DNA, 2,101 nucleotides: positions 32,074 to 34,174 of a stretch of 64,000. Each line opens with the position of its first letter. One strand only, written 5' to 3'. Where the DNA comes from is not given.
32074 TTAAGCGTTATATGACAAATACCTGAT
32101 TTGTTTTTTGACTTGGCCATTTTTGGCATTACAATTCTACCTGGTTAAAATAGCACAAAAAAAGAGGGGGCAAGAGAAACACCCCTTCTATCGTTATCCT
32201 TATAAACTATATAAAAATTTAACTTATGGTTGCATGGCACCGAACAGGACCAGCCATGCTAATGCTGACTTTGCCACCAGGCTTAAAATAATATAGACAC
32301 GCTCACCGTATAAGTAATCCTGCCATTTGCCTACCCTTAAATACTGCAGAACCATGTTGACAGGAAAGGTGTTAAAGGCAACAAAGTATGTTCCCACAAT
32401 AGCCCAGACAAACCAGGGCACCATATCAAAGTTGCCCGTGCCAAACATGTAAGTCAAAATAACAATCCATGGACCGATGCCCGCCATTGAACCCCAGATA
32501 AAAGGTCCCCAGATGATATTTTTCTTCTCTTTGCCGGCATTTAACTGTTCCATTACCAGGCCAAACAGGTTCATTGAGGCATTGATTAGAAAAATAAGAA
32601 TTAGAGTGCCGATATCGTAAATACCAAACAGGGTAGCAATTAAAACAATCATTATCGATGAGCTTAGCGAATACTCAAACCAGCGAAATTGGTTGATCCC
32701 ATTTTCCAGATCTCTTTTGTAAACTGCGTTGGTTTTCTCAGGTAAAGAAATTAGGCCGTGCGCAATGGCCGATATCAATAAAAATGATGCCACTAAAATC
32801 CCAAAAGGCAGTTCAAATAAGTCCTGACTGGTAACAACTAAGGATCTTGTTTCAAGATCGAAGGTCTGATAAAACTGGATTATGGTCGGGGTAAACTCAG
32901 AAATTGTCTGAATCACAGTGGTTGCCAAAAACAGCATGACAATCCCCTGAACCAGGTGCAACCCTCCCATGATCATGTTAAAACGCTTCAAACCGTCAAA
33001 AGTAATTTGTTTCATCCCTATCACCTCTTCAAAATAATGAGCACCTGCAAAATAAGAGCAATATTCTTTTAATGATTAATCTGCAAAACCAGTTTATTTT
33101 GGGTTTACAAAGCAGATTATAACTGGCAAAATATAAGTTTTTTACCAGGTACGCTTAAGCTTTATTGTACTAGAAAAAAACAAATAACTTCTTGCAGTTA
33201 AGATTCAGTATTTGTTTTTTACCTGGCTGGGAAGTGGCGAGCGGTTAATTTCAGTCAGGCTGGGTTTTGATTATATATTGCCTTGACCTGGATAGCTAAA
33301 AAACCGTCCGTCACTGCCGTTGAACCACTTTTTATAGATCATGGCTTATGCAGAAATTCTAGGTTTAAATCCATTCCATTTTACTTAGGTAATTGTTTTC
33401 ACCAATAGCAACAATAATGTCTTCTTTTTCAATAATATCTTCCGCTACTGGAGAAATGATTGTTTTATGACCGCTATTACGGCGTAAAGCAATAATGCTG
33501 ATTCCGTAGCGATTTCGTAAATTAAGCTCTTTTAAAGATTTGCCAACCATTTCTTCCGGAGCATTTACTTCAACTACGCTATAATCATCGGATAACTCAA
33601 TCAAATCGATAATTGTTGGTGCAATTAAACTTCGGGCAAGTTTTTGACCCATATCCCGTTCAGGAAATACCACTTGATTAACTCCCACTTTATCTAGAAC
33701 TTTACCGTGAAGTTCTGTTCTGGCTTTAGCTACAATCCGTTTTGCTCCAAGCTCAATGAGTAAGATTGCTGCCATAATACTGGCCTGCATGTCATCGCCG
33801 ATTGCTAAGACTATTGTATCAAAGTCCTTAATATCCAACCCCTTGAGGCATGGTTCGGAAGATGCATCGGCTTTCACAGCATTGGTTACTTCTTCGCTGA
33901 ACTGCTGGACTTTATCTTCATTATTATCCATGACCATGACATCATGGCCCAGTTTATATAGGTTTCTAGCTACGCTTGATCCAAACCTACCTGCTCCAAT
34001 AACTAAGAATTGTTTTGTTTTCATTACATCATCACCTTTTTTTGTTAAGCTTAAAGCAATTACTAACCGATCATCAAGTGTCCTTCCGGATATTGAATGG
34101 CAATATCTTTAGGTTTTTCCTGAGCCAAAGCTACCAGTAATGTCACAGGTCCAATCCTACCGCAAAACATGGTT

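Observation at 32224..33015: Stand-alone heliorhodopsin gene in a Firmicutes-type context, next to ktrAB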

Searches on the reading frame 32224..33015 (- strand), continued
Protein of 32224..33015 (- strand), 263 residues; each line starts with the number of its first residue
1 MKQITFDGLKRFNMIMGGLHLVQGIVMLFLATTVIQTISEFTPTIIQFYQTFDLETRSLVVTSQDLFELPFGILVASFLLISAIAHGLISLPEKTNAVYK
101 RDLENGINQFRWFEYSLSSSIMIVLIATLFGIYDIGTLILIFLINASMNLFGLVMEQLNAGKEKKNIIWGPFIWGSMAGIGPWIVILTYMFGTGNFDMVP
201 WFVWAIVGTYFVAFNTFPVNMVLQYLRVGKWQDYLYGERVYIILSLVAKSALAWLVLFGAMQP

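Call 17: search_solved_structures(query=window:32224-33015:-, show_alignments=5, max_evalue=1e-40)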
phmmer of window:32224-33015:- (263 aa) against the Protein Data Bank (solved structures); distinct sequences matched with E-value up to 1e-40: 6.
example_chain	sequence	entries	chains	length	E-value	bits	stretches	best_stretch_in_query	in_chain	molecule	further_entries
6is6_A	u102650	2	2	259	2.3e-53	184.7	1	3-263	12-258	heliorhodopsin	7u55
7clj_A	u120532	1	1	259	5.7e-53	183.4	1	3-263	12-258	heliorhodopsin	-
9vfc_A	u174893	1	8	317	3.1e-47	164.6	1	18-263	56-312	heliorhodopsin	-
9ljj_A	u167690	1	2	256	1.4e-43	152.6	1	8-263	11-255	Heliorhodopsin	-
6su3_X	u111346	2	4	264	1.5e-43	152.5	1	8-263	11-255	48C12 heliorhodopsin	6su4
6uh3_A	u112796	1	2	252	2.8e-43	151.6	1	8-260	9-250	Heliorhodopsin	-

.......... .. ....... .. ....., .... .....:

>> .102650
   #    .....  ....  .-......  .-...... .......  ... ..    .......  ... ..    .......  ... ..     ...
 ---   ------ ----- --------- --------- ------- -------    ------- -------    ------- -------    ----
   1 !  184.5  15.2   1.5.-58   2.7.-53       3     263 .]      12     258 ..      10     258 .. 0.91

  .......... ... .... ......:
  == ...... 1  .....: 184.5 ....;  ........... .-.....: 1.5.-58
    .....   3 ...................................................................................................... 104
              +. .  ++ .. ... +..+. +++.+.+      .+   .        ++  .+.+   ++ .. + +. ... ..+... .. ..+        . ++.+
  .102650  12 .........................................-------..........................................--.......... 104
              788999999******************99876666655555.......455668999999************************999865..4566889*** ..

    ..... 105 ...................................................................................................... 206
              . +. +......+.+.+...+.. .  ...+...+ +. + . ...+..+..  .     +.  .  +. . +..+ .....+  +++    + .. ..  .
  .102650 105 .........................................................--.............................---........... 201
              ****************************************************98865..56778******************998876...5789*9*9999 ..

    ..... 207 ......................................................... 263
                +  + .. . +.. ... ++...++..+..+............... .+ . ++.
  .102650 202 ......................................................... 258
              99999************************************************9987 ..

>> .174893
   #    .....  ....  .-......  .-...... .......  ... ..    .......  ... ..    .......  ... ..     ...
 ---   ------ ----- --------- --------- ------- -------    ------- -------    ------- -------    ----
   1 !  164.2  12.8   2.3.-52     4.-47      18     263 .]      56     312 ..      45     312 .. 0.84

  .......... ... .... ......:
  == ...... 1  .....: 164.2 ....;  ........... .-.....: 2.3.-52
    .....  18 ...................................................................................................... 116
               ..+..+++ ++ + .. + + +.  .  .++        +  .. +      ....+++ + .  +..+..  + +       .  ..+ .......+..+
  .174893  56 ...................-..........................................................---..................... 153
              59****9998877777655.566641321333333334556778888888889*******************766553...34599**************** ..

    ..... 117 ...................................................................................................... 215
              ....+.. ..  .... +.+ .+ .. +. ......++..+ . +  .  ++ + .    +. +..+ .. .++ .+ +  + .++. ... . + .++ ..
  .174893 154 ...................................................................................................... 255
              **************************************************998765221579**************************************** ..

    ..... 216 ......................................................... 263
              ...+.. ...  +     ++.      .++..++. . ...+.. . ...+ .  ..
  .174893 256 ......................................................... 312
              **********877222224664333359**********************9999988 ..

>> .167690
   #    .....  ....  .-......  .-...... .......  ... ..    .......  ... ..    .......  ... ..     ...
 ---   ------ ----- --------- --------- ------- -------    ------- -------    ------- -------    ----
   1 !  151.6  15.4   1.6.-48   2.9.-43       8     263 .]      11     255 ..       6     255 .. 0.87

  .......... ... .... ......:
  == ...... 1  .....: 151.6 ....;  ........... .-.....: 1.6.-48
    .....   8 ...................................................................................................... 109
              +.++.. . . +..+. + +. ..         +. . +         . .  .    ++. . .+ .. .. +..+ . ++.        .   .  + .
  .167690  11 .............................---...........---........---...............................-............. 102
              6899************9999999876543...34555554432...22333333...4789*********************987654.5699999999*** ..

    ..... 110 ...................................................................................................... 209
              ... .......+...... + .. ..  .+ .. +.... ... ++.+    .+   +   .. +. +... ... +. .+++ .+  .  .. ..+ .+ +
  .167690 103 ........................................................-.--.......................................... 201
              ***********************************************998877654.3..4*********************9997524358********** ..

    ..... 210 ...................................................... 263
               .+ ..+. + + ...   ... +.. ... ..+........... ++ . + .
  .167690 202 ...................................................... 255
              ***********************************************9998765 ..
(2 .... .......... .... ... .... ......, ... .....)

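Call 31: find_encoding_contigs(protein=P0002, flank=10000, max_places=3)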
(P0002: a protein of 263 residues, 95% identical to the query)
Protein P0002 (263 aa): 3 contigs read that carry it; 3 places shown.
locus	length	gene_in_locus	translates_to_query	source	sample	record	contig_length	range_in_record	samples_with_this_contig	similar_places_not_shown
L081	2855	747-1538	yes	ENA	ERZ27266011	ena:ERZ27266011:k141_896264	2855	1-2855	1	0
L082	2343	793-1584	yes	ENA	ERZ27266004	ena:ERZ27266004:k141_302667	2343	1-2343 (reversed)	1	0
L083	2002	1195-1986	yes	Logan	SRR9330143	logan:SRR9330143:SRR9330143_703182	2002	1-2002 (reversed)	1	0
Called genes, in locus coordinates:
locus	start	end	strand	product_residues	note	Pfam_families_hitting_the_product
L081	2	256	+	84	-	?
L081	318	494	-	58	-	PF01641:SelR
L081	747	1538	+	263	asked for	PF18761:Heliorhodopsin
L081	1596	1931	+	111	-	-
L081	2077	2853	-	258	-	?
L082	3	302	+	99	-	?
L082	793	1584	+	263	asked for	PF18761:Heliorhodopsin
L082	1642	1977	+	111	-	-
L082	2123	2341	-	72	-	?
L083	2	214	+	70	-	?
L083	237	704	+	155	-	PF18765:Polbeta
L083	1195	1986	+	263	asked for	PF18761:Heliorhodopsin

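Call 32: find_encoding_contigs(protein=P0007, flank=10000, max_places=3)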
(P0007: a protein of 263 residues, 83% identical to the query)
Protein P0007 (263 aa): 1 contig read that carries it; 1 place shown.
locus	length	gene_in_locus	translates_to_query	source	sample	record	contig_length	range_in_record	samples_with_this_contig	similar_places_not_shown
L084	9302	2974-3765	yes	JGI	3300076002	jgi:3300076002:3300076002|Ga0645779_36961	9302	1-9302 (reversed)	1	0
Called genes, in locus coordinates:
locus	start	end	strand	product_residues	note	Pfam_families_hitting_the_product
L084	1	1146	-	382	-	?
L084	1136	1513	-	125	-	PF19289:PmbA_TldD_3rd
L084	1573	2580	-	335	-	PF01523:PmbA_TldD_1st, PF19290:PmbA_TldD_2nd (weak), PF19289:PmbA_TldD_3rd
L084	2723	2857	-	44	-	-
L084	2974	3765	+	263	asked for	PF18761:Heliorhodopsin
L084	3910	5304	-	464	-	PF00860:Xan_ur_permease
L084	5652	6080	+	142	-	PF14343:PrcB_C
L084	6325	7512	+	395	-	PF07690:MFS_1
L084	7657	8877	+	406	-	PF02274:ADI, PF19420:DDAH_eukar (weak)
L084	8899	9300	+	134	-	?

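Call 33: search_protein_families(library=pfam, proteins=[L001:258-2087:-, L001:2619-4271:+, L001:4249-4662:+, L001:5681-5926:+, L001:6638-6886:-, L001:7167-7454:+, L001:7470-9863:+, L001:9932-11068:-, L001:11088-11945:-, L001:11949-12965:-], max_evalue=0.00001)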
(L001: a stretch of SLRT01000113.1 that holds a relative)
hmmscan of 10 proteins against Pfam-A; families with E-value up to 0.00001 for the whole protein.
L001:258-2087:- (609 aa): 5 families
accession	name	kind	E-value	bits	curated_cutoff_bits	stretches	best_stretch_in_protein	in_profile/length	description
PF00009.33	GTP_EFTU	-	2.4e-55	187.5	26.5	1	8-199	2-187/188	Elongation factor Tu GTP binding domain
PF21018.2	BipA_C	-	8.9e-47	157.9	23.8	1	488-596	1-109/110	TypA/BipA C-terminal domain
PF00679.30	EFG_C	-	5.6e-22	78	27.9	1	400-484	2-86/89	Elongation factor G C-terminus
PF03144.31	GTP_EFTU_D2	-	1.1e-09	39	30.3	1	223-292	1-72/73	Elongation factor Tu domain 2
PF22042.2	EF-G_D2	-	1.3e-07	32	27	1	217-293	10-82/84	Elongation factor G domain 2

L001:2619-4271:+ (550 aa): 13 families
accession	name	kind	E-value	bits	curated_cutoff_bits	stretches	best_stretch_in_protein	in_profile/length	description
PF01593.30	Amino_oxidase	-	1.2e-16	61.4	19.8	1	117-537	1-430/443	Flavin containing amine oxidoreductase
PF13450.12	NAD_binding_8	-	1.1e-12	48.5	21.9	1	112-178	1-67/68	NAD(P)-binding Rossmann-like domain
PF00890.30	FAD_binding_2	-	3.3e-12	46.8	20.4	1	109-145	1-37/414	FAD binding domain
PF00037.32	Fer4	-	4.9e-12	45.6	21.1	1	33-52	5-24/24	4Fe-4S binding domain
PF01266.30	DAO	-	5.7e-09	36.4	27.9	1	109-143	1-35/353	FAD dependent oxidoreductase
PF14697.11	Fer4_21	-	5.7e-09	36.4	35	1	34-82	6-58/59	4Fe-4S dicluster domain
PF12838.12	Fer4_7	-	6.7e-08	33.3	27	1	35-80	1-52/52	4Fe-4S dicluster domain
PF13237.11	Fer4_10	-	2e-07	31.3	25.5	1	32-77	5-53/53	4Fe-4S dicluster domain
PF13187.11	Fer4_9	-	3e-07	30.8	27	1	36-81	2-52/52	4Fe-4S dicluster domain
PF07992.20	Pyr_redox_2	-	8.8e-07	29.1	26.1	0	108-151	1-31/291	Pyridine nucleotide-disulphide oxidoreductase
PF12831.13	FAD_oxidored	-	1.2e-06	28.6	27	0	109-149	1-41/416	FAD dependent oxidoreductase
PF13484.11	Fer4_16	-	4e-06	27.9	30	0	65-105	1-38/66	4Fe-4S double cluster binding domain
PF03486.20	HI0933_like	-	9.6e-06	25.7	50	0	109-147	2-40/244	HI0933-like protein Rossmann domain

L001:4249-4662:+ (137 aa): 0 families

L001:5681-5926:+ (81 aa): 0 families

L001:6638-6886:- (82 aa): 1 family
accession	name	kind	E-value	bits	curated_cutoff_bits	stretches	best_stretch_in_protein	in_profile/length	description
PF04226.18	Transgly_assoc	-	8.2e-13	48.8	25.3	1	31-82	1-49/49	Transglycosylase associated protein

L001:7167-7454:+ (95 aa): 0 families

L001:7470-9863:+ (797 aa): 1 family
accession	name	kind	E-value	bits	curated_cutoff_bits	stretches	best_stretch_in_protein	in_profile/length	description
PF01804.23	Penicil_amidase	-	3.6e-208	694.3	21.3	1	50-778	2-667/675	Penicillin amidase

L001:9932-11068:- (378 aa): 2 families
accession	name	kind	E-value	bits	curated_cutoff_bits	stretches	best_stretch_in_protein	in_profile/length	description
PF00557.29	Peptidase_M24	-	1.1e-49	169.5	23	1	157-361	1-208/208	Metallopeptidase family M24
PF01321.24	Creatinase_N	-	1.1e-09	39.3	22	1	6-149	1-127/128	Creatinase/Prolidase N-terminal domain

L001:11088-11945:- (285 aa): 2 families
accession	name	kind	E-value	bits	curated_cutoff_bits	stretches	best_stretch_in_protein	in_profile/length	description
PF00528.27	BPD_transp_1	-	8.6e-26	91.2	26.4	1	102-283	3-184/184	Binding-protein-dependent transport system inner membrane component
PF12911.12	OppC_N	-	1.7e-09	37.8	23.9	1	17-59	11-53/53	N-terminal TM domain of oligopeptide transport permease C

L001:11949-12965:- (338 aa): 2 families
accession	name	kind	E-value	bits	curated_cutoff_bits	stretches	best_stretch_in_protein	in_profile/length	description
PF00528.27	BPD_transp_1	-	3.9e-38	131.5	26.4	1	117-337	1-183/184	Binding-protein-dependent transport system inner membrane component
PF19300.4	BPD_transp_1_N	-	1.2e-10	42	23.8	1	4-103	2-111/114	Binding-prot-dependent transport system membrane comp, N-term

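Call 51: search_protein_families(library=ncbifam, proteins=[window:32224-33015:-], max_evalue=0.00001)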
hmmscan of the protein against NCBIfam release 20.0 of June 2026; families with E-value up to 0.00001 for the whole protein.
window:32224-33015:- (263 aa): 1 family
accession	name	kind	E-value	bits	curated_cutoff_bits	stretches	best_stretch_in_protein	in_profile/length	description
NF038020.1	HeR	equivalog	6.3e-88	294.4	100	1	9-261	1-244/244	heliorhodopsin HeR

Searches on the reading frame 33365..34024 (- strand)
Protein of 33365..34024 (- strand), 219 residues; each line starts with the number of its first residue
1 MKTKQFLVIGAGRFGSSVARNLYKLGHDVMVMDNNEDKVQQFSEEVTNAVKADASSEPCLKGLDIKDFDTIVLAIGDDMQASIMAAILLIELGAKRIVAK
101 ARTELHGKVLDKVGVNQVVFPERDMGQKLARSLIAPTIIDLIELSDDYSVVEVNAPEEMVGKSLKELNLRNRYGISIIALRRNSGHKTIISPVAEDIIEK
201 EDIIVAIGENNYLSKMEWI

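Call 6: search_protein_families(library=pfam, proteins=[window:33365-34024:-], max_evalue=0.001)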
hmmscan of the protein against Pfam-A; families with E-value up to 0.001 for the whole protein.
window:33365-34024:- (219 aa): 17 families
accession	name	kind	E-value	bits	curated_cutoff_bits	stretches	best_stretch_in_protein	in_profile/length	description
PF02254.24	TrkA_N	-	5.6e-29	101.2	23.8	1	6-121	1-116/116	TrkA-N domain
PF02080.26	TrkA_C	-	2.1e-14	53.6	27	1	151-216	4-66/71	TrkA-C domain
PF03807.23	F420_oxidored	-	1.3e-07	32.6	21.6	1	8-78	4-70/94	NADP oxidoreductase coenzyme F420-dependent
PF03446.21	NAD_binding_2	-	2.9e-07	31.1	21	1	8-81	4-69/161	NAD binding domain of 6-phosphogluconate dehydrogenase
PF01488.26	Shikimate_DH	-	1e-06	29.3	24.3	1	2-53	11-64/138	Shikimate / quinate 5-dehydrogenase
PF01210.29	NAD_Gly3P_dh_N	-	9.4e-06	26.1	23.1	1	8-50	4-46/158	NAD-dependent glycerol-3-phosphate dehydrogenase N-terminus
PF03435.24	Sacchrp_dh_NADP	-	1.4e-05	25.9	25.1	1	7-87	2-88/129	Saccharopine dehydrogenase NADP binding domain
PF02737.24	3HCDH_N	-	1.7e-05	25.2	22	1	8-57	4-53/180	3-hydroxyacyl-CoA dehydrogenase, NAD binding domain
PF13241.12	NAD_binding_7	-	3.2e-05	24.9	22.1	1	2-79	6-73/104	Putative NAD(P)-binding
PF01262.27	AlaDh_PNT_C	-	5.2e-05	23.2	23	1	5-74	30-99/214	Alanine dehydrogenase/PNT, C-terminal domain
PF02826.25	2-Hacid_dh_C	-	0.00034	20.5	25.1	1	2-50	35-83/178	D-isomer specific 2-hydroxyacid dehydrogenase, NAD binding domain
PF03721.20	UDPG_MGDP_dh_N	-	0.00041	20.4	27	1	7-48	4-45/187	UDP-glucose/GDP-mannose dehydrogenase family, NAD binding domain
PF07992.20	Pyr_redox_2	-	0.00045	20.2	26.1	0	4-53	143-192/291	Pyridine nucleotide-disulphide oxidoreductase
PF17836.7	PglD_N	-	0.00061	20.7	23.4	0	7-77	3-67/78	PglD N-terminal domain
PF02558.23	ApbA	-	0.00064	19.8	22.2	1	7-53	2-47/150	Ketopantoate reductase PanE/ApbA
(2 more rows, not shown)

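Call 45: find_related_loci(query=window:33365-34024:-, collection=metagenome_contigs, flank=10000)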
Query window:33365-34024:- (219 aa) in metagenome_contigs; peptide patterns used: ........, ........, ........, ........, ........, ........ (x = any residue, [..] = any of these).
359 stretches matched a pattern; 192 encode a relative of the query (tblastn E <= 1e-3); the best 80 are kept; 80 distinct loci.
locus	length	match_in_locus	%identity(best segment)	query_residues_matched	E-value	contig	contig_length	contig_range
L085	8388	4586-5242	92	1-219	2e-134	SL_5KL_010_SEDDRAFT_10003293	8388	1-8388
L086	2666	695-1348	92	1-218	3e-140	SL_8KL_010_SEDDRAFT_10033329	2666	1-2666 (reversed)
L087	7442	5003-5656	92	1-218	1e-133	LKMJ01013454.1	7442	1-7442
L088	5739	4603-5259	92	1-219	1e-133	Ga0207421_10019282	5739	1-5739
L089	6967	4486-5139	92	1-218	2e-132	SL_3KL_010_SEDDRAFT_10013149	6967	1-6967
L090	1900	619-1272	89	1-218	2e-136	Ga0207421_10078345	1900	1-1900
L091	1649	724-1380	84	1-219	5e-133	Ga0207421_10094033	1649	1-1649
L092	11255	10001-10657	73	1-219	2e-107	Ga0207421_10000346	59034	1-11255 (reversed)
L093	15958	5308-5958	71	3-219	1e-103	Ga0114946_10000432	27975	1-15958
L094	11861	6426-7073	68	4-219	2e-97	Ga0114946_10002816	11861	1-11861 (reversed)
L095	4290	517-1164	67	3-219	4e-94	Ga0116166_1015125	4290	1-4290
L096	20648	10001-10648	68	3-219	3e-91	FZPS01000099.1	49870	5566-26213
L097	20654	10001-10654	67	1-219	3e-91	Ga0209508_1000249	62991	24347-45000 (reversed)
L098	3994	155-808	66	1-219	3e-91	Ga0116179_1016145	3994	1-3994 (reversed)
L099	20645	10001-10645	69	4-219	6e-91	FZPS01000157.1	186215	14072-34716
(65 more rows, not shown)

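Call 51: search_protein_families(library=ncbifam, proteins=[window:33365-34024:-], max_evalue=0.00001)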
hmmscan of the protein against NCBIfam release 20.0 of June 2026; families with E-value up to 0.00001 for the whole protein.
window:33365-34024:- (219 aa): 15 families
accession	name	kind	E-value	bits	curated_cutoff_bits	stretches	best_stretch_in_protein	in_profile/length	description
NF007039.0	PRK09496.3-2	equivalog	1.2e-24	86.9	293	1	7-217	4-217/446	Trk system potassium transporter TrkA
NF007041.0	PRK09496.3-4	equivalog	3.4e-20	72.2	386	1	7-217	4-216/450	Trk system potassium transporter TrkA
NF007038.0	PRK09496.2-6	equivalog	1.4e-18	66.9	374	1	7-216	4-217/445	Trk system potassium transporter TrkA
NF007031.0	PRK09496.1-2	equivalog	1.1e-17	64.2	289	1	3-217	233-448/458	Trk system potassium transporter TrkA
NF007032.0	PRK09496.1-4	equivalog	7.1e-15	54.9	309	1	3-100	231-328/457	Trk system potassium transporter TrkA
NF007036.0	PRK09496.2-3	subfamily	2.5e-14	52.9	407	2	3-121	230-350/448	Trk system potassium transporter TrkA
NF007034.0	PRK09496.2-1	subfamily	5.8e-14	51.8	344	1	3-213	227-438/445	Trk system potassium transporter TrkA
NF007040.0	PRK09496.3-3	equivalog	6.5e-14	51.3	455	1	1-216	1-222/462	Trk system potassium transporter TrkA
NF007043.0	PRK09496.3-6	equivalog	3.5e-13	49.1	384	1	3-190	231-415/445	Trk system potassium transporter TrkA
NF007033.0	PRK09496.1-5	equivalog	4.6e-13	49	338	1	3-215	225-442/449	Trk system potassium transporter TrkA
NF007030.0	PRK09496.1-1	equivalog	1.2e-10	40.6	371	1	4-217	233-448/458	Trk system potassium transporter TrkA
NF007035.0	PRK09496.2-2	equivalog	4.4e-08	32.3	521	1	2-213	226-442/455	Trk system potassium transporter TrkA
NF007950.1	PRK10669.1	equivalog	5.5e-07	28.8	700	1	6-130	420-544/547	YbaL family putative K(+) efflux transporter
NF002924.0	PRK03562.1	equivalog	5.5e-07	28.4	752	1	4-118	403-517/623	glutathione-regulated potassium-efflux system protein KefC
NF007042.0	PRK09496.3-5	equivalog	2e-06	26.8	467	0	48-182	293-429/466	Trk system potassium transporter TrkA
